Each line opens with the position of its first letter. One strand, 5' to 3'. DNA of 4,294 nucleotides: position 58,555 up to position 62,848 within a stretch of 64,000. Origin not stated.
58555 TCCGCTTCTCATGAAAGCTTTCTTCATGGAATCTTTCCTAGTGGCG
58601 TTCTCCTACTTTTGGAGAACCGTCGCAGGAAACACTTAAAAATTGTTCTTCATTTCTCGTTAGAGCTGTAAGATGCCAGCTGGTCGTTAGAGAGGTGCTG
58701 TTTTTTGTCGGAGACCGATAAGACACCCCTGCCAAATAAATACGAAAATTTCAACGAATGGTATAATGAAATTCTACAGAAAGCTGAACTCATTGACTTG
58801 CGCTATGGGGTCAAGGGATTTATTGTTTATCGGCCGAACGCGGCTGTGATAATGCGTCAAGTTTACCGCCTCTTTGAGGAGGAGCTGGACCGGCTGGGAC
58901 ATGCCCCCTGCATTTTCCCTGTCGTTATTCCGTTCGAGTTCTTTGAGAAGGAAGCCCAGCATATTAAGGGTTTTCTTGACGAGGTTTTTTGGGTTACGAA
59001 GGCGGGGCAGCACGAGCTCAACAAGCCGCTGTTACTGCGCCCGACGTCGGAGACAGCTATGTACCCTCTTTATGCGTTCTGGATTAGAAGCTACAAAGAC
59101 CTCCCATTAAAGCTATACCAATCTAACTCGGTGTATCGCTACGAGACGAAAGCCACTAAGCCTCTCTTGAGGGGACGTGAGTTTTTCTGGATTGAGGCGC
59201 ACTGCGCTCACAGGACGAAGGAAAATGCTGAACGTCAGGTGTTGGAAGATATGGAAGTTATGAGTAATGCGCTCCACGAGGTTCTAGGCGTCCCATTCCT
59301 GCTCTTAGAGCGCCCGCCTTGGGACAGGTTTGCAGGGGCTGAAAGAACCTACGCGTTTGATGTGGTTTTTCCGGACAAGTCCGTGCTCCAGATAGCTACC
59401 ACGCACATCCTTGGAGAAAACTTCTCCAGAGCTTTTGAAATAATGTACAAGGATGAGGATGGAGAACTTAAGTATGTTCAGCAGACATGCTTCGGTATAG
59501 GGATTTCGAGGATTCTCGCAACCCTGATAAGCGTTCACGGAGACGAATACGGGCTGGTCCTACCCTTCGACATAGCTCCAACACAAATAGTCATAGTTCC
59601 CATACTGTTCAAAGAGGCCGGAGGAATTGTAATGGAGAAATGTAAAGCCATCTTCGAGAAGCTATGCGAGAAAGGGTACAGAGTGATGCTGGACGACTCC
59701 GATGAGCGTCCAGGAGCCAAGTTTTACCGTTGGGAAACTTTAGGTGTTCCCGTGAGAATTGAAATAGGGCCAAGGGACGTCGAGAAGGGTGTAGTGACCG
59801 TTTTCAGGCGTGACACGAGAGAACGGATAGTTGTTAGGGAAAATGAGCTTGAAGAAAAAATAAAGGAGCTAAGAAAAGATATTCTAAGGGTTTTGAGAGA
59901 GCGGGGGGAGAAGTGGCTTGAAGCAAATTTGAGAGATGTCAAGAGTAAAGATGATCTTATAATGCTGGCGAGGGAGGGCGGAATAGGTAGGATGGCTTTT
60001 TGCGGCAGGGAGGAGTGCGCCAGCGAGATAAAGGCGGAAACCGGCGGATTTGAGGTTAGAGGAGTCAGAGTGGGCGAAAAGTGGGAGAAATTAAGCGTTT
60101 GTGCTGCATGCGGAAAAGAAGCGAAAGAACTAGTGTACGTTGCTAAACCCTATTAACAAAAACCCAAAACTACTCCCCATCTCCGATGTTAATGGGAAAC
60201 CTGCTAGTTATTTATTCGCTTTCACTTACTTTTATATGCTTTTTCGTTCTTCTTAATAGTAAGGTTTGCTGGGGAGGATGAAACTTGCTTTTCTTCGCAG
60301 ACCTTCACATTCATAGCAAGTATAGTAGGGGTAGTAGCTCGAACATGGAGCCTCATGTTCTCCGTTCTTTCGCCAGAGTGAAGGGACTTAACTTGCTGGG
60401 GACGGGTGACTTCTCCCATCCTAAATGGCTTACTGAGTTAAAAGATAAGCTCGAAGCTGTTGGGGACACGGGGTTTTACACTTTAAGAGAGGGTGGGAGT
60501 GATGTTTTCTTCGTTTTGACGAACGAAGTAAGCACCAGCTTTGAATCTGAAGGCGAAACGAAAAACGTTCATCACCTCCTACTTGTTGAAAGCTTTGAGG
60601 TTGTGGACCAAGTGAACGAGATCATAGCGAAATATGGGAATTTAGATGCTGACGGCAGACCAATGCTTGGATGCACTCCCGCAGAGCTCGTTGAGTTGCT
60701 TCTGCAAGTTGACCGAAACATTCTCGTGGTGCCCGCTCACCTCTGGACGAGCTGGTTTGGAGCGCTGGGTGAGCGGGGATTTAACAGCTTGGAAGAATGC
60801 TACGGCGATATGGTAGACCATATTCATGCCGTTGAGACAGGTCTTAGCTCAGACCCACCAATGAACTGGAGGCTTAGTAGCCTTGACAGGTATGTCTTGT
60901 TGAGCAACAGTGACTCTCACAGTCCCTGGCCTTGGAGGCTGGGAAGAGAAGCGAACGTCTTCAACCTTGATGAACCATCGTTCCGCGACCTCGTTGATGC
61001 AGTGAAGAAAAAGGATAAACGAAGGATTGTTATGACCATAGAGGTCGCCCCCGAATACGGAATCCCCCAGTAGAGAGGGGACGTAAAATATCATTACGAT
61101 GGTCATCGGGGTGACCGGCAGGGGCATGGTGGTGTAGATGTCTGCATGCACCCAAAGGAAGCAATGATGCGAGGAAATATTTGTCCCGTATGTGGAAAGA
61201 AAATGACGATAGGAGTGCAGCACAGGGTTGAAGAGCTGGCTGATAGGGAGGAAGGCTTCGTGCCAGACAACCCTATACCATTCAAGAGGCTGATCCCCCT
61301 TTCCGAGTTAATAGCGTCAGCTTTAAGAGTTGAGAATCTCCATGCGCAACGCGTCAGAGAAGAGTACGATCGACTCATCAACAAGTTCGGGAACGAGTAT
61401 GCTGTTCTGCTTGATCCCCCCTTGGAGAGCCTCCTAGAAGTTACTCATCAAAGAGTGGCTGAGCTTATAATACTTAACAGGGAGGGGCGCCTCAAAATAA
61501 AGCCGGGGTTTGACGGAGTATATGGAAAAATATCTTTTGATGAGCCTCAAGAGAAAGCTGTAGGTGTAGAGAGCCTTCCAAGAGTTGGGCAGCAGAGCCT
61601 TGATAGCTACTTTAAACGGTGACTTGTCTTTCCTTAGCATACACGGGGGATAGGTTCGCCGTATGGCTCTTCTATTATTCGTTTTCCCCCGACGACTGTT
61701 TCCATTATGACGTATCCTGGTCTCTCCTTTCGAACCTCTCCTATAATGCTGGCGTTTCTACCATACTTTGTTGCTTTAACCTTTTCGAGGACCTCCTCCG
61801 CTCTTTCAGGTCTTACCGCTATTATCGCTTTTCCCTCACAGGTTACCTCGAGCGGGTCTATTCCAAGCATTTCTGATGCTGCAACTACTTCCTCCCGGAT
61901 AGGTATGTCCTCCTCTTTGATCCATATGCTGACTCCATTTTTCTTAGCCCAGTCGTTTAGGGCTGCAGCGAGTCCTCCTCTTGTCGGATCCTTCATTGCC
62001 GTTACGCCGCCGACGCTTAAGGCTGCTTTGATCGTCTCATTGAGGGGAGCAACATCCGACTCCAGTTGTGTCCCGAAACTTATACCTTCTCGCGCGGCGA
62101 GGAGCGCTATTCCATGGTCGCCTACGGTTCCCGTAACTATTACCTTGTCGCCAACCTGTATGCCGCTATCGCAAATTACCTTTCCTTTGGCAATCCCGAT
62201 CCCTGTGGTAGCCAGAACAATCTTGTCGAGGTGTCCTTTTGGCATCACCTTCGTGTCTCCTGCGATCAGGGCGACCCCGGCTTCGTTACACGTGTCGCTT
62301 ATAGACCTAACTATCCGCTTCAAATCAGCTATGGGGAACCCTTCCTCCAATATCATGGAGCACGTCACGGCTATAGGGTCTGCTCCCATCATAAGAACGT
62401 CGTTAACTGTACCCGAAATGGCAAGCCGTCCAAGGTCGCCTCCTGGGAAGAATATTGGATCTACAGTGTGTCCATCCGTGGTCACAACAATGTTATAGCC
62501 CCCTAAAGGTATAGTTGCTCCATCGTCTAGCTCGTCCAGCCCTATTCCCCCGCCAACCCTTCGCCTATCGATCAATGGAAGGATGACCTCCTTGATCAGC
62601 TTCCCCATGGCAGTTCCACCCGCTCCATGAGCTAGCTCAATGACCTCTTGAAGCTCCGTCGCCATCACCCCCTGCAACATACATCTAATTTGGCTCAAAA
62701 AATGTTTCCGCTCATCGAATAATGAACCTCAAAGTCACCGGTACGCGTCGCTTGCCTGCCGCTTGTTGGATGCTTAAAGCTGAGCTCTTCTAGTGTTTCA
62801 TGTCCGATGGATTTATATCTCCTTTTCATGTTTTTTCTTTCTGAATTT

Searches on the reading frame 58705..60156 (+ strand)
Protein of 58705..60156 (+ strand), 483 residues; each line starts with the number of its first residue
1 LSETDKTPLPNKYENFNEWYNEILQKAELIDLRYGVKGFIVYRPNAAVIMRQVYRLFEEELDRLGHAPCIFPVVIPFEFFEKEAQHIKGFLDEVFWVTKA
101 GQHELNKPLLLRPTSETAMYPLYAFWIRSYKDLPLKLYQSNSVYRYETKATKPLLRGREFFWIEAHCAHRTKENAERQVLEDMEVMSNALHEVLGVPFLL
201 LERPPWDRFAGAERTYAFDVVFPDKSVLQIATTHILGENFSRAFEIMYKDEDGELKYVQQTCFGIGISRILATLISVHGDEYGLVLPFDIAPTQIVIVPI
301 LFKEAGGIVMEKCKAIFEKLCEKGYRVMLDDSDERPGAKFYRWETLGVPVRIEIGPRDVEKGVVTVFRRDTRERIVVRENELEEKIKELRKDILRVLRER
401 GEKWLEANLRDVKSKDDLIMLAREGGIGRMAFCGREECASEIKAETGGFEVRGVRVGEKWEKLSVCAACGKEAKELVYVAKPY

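Call 94: search_protein_families(library=pfam, proteins=[window:58705-60156:+], max_evalue=0.00001)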
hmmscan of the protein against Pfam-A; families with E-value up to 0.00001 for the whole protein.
window:58705-60156:+ (483 aa): 3 families
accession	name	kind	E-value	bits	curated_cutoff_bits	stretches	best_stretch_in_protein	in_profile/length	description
PF00587.30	tRNA-synt_2b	-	8e-35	120.9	29.3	1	103-277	5-178/179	tRNA synthetase class II core domain (G, H, P, S and T)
PF03129.25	HGTP_anticodon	-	1.4e-22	80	21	1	294-389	1-94/94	Anticodon binding domain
PF09180.16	ProRS-C_1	-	3.7e-10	40.3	31.5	1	423-483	9-71/71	Prolyl-tRNA synthetase, C-terminal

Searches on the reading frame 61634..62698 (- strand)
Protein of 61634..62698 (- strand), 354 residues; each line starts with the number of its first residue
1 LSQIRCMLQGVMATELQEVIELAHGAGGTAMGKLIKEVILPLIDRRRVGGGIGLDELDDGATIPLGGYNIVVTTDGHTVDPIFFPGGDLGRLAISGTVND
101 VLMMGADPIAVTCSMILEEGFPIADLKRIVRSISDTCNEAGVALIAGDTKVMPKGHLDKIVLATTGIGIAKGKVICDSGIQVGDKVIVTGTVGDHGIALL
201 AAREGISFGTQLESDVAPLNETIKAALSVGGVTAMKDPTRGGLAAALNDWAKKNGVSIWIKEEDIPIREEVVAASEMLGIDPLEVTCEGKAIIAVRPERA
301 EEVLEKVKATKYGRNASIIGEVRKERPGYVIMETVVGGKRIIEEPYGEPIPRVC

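Call 94: search_protein_families(library=pfam, proteins=[window:61634-62698:-], max_evalue=0.00001)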
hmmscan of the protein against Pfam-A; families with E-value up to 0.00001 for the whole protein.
window:61634-62698:- (354 aa): 2 families
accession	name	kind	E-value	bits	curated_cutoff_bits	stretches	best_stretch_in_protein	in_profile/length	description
PF02769.27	AIRS_C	-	3.9e-27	95.8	23.1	1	181-330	1-153/156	AIR synthase related protein, C-terminal domain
PF00586.29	AIRS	-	9.2e-26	90.9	24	1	58-170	2-112/112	AIR synthase related protein, N-terminal domain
